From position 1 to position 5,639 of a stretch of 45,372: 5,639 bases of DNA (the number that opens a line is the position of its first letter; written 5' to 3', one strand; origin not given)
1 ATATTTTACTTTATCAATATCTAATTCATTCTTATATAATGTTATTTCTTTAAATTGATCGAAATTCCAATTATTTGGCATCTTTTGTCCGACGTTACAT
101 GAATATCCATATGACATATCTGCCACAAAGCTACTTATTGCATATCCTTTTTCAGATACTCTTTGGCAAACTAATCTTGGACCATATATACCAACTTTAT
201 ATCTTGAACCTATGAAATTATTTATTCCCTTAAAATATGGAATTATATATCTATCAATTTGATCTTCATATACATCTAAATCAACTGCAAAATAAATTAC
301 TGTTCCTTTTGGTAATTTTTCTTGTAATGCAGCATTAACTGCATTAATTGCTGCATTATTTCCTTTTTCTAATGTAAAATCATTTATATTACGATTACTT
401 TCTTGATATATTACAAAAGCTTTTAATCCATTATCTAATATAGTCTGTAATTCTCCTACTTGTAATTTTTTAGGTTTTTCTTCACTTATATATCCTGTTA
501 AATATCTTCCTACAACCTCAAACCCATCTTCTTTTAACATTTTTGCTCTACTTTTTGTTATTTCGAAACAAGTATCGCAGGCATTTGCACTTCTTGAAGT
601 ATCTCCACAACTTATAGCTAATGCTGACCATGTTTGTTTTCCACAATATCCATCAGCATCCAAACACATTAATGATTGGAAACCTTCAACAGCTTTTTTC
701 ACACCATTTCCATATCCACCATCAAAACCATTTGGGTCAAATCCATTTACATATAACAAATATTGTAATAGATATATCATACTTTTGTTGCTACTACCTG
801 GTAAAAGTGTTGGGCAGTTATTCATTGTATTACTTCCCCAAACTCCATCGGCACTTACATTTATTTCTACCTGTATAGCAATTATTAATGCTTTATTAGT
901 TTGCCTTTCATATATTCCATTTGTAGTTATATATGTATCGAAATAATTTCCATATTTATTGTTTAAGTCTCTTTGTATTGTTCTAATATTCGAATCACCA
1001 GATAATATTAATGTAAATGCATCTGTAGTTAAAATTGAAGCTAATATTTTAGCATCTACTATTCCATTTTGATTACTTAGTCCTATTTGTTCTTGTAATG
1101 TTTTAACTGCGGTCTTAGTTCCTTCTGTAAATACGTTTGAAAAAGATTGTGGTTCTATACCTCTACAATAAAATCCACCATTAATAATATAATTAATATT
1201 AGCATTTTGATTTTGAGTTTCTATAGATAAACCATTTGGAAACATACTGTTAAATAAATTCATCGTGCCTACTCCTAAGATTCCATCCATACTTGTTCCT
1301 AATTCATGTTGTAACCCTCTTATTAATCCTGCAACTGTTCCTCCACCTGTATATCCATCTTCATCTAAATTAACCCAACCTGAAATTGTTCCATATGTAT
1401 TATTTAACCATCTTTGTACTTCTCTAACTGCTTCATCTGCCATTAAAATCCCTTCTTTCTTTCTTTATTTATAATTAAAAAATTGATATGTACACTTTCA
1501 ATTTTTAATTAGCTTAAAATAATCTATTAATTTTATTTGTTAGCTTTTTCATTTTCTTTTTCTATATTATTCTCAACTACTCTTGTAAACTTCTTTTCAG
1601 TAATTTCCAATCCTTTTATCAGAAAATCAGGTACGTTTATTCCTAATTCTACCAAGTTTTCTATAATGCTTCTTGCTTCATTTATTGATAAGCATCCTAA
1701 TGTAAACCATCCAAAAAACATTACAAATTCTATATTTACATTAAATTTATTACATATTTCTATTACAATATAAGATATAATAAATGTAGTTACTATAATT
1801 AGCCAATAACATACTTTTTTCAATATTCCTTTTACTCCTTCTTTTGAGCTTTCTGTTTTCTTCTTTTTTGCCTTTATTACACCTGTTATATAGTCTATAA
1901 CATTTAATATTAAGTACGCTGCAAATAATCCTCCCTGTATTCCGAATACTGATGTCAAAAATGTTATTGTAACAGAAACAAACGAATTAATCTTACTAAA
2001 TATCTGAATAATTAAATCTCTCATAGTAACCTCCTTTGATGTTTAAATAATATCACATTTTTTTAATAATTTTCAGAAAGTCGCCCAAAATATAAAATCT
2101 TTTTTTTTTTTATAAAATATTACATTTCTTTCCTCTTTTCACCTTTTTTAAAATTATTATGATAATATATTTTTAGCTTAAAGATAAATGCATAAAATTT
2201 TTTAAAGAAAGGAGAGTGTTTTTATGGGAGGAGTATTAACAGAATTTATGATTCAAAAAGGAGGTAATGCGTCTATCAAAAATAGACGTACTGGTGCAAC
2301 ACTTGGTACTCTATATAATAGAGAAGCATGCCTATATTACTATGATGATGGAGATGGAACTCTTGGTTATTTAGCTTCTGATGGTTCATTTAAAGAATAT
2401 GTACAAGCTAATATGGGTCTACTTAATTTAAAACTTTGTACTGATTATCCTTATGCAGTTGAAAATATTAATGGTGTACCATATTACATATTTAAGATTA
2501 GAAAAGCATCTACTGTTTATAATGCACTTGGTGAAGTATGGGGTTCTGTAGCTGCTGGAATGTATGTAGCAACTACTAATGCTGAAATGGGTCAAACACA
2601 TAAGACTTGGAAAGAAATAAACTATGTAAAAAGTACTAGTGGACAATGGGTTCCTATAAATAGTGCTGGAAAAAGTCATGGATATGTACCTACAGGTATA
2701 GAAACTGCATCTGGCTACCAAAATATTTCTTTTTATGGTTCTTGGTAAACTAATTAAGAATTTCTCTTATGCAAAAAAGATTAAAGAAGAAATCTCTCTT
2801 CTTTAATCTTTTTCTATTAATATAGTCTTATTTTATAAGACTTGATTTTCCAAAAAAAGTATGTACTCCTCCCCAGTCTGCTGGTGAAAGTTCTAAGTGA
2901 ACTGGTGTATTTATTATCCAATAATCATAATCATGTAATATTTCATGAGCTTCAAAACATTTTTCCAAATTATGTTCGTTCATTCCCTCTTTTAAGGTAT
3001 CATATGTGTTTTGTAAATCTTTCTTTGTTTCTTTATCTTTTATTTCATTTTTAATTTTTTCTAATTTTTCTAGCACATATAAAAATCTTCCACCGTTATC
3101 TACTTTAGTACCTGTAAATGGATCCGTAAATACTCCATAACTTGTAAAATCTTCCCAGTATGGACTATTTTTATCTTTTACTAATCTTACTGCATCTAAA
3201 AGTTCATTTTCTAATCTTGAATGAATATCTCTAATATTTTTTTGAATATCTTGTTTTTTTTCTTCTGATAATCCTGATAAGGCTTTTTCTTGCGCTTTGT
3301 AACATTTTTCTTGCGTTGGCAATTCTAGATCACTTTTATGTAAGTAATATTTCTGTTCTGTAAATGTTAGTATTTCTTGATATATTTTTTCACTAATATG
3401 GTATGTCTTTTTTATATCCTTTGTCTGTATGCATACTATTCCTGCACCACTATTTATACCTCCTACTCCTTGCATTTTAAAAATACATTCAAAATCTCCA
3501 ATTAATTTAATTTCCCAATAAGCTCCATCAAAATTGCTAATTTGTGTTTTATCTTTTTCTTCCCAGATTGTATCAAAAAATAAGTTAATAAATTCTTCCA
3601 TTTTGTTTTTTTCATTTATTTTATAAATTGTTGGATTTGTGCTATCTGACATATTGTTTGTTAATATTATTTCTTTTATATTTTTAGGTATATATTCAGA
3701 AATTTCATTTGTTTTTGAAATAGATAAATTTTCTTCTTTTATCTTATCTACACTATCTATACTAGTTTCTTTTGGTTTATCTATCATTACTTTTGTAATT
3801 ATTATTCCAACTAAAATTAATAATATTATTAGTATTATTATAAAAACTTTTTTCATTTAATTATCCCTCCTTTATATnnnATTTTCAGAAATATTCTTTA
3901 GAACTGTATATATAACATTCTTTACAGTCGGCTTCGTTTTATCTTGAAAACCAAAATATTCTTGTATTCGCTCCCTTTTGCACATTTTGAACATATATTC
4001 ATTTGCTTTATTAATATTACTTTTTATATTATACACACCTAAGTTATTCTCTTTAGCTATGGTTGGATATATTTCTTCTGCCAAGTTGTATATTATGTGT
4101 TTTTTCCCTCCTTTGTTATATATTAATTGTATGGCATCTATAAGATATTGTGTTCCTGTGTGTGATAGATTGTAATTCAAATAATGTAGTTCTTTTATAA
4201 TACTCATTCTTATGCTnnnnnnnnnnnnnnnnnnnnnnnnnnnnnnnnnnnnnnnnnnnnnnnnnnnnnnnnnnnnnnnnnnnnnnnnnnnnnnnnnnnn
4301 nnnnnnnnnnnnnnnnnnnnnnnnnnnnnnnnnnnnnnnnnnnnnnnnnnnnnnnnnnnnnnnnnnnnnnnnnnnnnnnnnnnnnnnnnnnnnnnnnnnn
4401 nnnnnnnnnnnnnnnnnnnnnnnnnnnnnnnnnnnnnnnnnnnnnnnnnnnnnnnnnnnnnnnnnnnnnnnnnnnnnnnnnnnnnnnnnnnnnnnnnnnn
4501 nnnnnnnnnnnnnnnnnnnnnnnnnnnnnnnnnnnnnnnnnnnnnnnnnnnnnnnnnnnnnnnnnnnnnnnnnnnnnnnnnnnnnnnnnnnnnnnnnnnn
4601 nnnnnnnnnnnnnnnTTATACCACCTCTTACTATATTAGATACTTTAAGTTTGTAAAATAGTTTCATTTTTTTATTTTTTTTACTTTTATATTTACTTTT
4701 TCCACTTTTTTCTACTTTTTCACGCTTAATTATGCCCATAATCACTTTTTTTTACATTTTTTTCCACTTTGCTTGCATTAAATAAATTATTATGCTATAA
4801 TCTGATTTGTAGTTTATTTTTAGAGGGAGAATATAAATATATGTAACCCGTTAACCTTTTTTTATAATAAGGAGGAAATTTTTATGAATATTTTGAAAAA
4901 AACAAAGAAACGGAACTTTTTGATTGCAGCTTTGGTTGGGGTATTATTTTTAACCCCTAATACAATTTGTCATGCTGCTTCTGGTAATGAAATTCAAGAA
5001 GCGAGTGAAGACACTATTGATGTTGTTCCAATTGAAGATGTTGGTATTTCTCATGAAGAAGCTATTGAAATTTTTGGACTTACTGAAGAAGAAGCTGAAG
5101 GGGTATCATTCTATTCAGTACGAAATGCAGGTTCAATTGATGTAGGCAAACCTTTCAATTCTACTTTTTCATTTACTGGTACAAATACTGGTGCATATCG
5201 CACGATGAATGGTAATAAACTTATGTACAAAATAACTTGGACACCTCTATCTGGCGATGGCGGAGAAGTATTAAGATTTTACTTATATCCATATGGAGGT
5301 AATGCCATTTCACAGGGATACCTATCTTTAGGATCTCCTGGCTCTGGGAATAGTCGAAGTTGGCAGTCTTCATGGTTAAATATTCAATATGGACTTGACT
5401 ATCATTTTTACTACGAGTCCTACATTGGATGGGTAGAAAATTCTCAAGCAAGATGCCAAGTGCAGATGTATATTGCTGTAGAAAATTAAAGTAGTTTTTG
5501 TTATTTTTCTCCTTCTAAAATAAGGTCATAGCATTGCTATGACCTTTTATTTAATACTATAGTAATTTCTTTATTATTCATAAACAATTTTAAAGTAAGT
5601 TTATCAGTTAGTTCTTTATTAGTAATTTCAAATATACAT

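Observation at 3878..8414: Mobile-element copy of the sporulation-initiation / transition-state circuit: Spo0A-like, Spo0E-like, AbrB-like, ECF sigma/anti-sigma, HU (plus SpoVS and SpoVG elsewhere)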

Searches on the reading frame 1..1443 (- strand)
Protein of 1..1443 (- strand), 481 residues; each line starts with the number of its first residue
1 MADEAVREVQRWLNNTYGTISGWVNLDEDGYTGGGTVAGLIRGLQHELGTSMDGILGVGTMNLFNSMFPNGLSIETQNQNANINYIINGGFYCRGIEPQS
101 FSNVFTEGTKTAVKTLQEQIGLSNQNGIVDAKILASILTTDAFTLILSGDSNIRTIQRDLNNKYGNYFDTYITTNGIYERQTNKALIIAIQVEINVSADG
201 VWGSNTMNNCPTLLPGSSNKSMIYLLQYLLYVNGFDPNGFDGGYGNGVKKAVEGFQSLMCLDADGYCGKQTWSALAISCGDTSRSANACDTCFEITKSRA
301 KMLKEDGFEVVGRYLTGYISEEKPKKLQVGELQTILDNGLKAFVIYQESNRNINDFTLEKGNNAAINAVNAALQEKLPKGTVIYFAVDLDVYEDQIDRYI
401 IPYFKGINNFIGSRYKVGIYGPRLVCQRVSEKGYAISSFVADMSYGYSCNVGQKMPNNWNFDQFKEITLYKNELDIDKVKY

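Call 46: search_protein_families(library=pfam, proteins=[window:1-1443:-], max_evalue=0.001)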
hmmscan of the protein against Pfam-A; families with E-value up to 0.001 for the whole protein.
window:1-1443:- (481 aa): 2 families
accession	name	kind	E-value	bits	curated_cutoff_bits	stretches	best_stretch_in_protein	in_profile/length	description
PF08924.17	Rv2525c_GlyHyd-like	-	2.4e-42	145.7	27.2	1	303-466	3-179/198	Rv2525c-like, glycoside hydrolase-like domain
PF01471.23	PG_binding_1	-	1.8e-28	98.9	23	2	223-275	5-57/57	Putative peptidoglycan binding domain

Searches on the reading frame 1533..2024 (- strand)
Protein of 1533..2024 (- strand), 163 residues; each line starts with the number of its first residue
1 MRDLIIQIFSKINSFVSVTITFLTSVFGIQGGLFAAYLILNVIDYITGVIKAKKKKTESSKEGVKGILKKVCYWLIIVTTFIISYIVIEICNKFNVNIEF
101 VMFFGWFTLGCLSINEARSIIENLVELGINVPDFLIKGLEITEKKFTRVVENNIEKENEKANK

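Call 26: search_protein_families(library=pfam, proteins=[window:1533-2024:-], max_evalue=10)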
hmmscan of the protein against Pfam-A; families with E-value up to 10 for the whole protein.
window:1533-2024:- (163 aa): 4 families
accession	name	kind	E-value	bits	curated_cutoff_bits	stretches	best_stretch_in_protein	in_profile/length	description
PF05105.17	Phage_holin_4_1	-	4.2e-29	101.4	22.2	1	22-142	2-114/116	Bacteriophage holin family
PF10112.14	Halogen_Hydrol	-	4.1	7.8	29.8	1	12-64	5-58/191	5-bromo-4-chloroindolyl phosphate hydrolysis protein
PF12725.13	DUF3810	-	4.9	6.9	28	1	7-88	7-82/311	Protein of unknown function (DUF3810)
PF19094.5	EMC6_arch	-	7.1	7.6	26.7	0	17-107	4-79/87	EMC6-arch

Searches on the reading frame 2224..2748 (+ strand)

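Call 26: search_protein_families(library=pfam, proteins=[window:2224-2748:+], max_evalue=10)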
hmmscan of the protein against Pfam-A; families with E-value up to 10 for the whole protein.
window:2224-2748:+ (174 aa): 1 family
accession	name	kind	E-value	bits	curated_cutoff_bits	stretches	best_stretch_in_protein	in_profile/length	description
PF22032.1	Hen1_N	-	0.34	10.9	27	1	17-74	24-84/222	Hen1 N-terminal domain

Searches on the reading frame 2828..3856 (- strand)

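Call 3: search_protein_families(library=pfam, proteins=[window:2828-3856:-], max_evalue=1)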
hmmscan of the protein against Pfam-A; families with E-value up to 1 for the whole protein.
window:2828-3856:- (342 aa): 2 families
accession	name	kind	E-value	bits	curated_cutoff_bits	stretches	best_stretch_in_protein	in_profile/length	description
PF05942.16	PaREP1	-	0.31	11.4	24.4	0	183-224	27-68/115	Archaeal PaREP1/PaREP8 family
PF07055.18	Eno-Rase_FAD_bd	-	0.87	10.4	25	0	272-310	9-47/64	Enoyl reductase FAD binding domain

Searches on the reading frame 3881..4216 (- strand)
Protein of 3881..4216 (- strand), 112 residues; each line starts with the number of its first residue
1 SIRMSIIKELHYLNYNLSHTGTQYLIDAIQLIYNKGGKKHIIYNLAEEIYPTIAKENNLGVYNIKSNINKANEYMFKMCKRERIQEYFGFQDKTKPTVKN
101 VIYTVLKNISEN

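Call 38: search_solved_structures(query=window:3881-4216:-, max_evalue=10, show_alignments=3)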
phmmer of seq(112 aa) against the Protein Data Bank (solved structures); distinct sequences matched with E-value up to 10: 5.
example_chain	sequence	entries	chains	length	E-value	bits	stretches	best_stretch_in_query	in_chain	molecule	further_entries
1lq1_A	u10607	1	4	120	0.0027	21.4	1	5-103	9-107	Stage 0 sporulation protein A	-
1fc3_A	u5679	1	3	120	0.0038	20.9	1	5-103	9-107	SPO0A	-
2n3z_A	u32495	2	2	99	0.65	13.7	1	27-68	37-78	OR446 | De novo designed protein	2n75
6llq_A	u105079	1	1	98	0.78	13.5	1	28-68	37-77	VAL88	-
4z7e_A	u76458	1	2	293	1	13.1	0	32-101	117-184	Lmo1422 protein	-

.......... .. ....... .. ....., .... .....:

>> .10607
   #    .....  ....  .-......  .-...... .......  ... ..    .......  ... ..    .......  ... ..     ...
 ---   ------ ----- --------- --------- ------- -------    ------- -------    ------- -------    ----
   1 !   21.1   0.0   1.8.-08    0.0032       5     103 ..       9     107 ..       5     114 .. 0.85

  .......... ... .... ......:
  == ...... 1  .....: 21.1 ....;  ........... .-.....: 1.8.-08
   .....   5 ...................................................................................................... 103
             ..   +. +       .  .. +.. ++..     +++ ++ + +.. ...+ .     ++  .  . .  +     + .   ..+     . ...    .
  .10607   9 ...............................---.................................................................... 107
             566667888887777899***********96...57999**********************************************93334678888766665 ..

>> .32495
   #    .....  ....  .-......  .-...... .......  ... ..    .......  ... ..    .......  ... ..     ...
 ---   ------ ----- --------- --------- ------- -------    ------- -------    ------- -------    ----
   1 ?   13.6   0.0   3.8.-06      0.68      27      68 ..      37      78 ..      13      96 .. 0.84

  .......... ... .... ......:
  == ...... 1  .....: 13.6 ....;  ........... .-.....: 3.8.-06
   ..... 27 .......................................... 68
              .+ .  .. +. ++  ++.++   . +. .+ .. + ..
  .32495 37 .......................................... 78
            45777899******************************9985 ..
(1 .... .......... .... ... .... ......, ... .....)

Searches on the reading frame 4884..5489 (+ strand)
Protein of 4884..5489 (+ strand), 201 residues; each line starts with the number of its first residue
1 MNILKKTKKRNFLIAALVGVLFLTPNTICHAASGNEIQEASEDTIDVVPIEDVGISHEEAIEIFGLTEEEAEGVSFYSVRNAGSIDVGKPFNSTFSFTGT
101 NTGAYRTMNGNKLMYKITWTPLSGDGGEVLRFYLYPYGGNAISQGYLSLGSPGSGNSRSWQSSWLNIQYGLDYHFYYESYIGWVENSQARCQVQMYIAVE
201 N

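Call 3: search_protein_families(library=pfam, proteins=[window:4884-5489:+], max_evalue=1)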
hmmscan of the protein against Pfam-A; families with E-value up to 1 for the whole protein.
window:4884-5489:+ (201 aa): 0 families

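Call 85: find_homologous_proteins(query=window:4884-5489:+, max_evalue=0.001)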
Query window:4884-5489:+ (201 aa): 4 proteins with E <= 0.001 among 104 candidates.
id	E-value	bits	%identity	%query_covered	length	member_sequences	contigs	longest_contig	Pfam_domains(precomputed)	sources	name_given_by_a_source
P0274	8.1e-132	455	100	100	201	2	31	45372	-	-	-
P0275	3.1e-115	401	86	100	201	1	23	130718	-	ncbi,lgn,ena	-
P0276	2.1e-51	193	51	99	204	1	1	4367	-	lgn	-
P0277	1.5e-36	144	42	95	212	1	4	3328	-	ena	-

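Call 86: find_encoding_contigs(protein=P0275, flank=10000, max_places=4)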
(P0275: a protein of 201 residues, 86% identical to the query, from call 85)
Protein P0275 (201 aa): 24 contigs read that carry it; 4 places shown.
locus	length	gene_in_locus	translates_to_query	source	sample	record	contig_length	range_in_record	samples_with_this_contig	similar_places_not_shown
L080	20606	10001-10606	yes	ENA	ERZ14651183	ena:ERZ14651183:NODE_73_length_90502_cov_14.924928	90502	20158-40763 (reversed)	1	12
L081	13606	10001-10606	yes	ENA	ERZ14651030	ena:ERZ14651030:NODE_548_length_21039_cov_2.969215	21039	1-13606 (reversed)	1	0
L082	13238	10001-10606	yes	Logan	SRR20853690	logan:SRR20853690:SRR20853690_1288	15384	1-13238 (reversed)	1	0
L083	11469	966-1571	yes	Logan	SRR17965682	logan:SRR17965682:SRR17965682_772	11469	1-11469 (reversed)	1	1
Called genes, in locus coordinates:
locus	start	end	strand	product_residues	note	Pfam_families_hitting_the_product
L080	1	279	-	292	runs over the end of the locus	PF02899:Phage_int_SAM_1 (faint), PF13495:Phage_int_SAM_4 (weak), PF00589:Phage_integrase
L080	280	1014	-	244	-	-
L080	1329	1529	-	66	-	PF12844:HTH_19, PF13560:HTH_31, PF01381:HTH_3, PF13443:HTH_26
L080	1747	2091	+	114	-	-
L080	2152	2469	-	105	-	-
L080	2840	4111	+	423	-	PF01548:DEDD_Tnp_IS110, PF02371:Transposase_20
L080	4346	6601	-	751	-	PF01471:PG_binding_1, PF08924:Rv2525c_GlyHyd-like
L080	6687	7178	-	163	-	PF05105:Phage_holin_4_1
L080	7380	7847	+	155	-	-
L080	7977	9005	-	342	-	-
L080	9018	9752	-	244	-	PF00072:Response_reg, PF08769:Spo0A_C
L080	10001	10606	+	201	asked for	-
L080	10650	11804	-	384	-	-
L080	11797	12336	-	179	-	PF04542:Sigma70_r2, PF08281:Sigma70_r4_2, PF04545:Sigma70_r4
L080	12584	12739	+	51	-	-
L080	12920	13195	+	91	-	PF00216:Bac_DNA_binding, PF18291:HU-HIG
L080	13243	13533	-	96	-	PF04014:MazE_antitoxin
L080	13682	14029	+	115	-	PF12844:HTH_19 (weak), PF13443:HTH_26, PF13560:HTH_31, PF01381:HTH_3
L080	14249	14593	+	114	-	PF13560:HTH_31, PF12844:HTH_19, PF01381:HTH_3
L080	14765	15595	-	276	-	-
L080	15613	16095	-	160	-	-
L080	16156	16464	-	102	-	-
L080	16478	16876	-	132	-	-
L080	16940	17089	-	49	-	-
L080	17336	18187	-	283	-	-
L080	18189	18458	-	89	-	PF04232:SpoVS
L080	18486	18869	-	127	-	-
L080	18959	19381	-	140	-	-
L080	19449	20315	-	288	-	PF08401:ArdcN (weak), PF20573:DUF6782 (weak)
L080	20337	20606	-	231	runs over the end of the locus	PF02384:N6_Mtase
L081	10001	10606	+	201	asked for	-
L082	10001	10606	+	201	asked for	-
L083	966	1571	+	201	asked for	-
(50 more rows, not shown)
